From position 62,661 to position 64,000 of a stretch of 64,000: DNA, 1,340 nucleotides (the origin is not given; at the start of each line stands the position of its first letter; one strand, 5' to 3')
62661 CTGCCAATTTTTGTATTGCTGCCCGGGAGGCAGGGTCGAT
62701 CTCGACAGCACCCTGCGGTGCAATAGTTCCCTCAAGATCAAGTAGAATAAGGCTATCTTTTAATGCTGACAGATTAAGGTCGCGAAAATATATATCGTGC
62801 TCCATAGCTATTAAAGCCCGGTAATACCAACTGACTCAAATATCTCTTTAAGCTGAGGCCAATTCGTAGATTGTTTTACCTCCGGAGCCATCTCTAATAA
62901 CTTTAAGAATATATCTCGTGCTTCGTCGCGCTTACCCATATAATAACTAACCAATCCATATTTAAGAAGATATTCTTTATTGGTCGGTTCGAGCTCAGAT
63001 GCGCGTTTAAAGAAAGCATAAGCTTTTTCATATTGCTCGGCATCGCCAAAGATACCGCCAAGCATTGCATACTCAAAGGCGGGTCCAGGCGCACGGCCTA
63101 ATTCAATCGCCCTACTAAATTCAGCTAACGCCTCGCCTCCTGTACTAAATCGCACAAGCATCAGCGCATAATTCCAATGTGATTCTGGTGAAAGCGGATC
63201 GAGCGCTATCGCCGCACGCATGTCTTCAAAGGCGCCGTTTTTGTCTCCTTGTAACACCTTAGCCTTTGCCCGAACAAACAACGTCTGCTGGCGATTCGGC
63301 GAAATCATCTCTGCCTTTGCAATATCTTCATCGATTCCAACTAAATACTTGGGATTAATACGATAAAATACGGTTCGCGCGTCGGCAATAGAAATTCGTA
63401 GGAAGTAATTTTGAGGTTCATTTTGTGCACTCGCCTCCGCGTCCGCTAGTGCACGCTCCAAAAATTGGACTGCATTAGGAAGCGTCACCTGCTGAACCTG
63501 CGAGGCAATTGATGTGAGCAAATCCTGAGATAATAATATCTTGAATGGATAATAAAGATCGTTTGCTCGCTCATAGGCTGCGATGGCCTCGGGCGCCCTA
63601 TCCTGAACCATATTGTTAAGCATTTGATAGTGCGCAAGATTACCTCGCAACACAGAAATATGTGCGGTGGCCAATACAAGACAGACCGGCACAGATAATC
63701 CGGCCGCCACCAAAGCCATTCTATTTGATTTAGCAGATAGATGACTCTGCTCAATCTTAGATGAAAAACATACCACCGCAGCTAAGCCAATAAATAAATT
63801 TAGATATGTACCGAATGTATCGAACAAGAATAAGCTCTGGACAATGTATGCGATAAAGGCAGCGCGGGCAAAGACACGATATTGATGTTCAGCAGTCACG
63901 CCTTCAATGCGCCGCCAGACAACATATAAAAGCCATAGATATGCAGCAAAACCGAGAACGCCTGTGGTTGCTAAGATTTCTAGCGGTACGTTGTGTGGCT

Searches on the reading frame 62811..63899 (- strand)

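Call 87: search_protein_families(library=pfam, proteins=[window:62811-63899:-], max_evalue=0.00001)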
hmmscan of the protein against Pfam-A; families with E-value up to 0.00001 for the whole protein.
window:62811-63899:- (362 aa): 6 families
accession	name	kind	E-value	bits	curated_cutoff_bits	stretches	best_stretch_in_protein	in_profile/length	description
PF07719.23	TPR_2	-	1.1e-10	41.2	27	0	309-340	2-33/34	Tetratricopeptide repeat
PF13181.12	TPR_8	-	6.7e-08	32.5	25.7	0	277-307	4-34/34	Tetratricopeptide repeat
PF13414.12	TPR_11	-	1.6e-07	31.3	26.8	0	287-321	7-41/42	TPR repeat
PF23914.1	TPR_CcmH_CycH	-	8.5e-07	29.4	42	0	267-328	43-107/158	Cytochrome c-type biogenesis protein H TPR domain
PF13428.12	TPR_14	-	1.1e-06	29.2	23.5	0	278-315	5-42/44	Tetratricopeptide repeat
PF00515.34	TPR_1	-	1.2e-06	28.6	27.8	0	277-307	4-34/34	Tetratricopeptide repeat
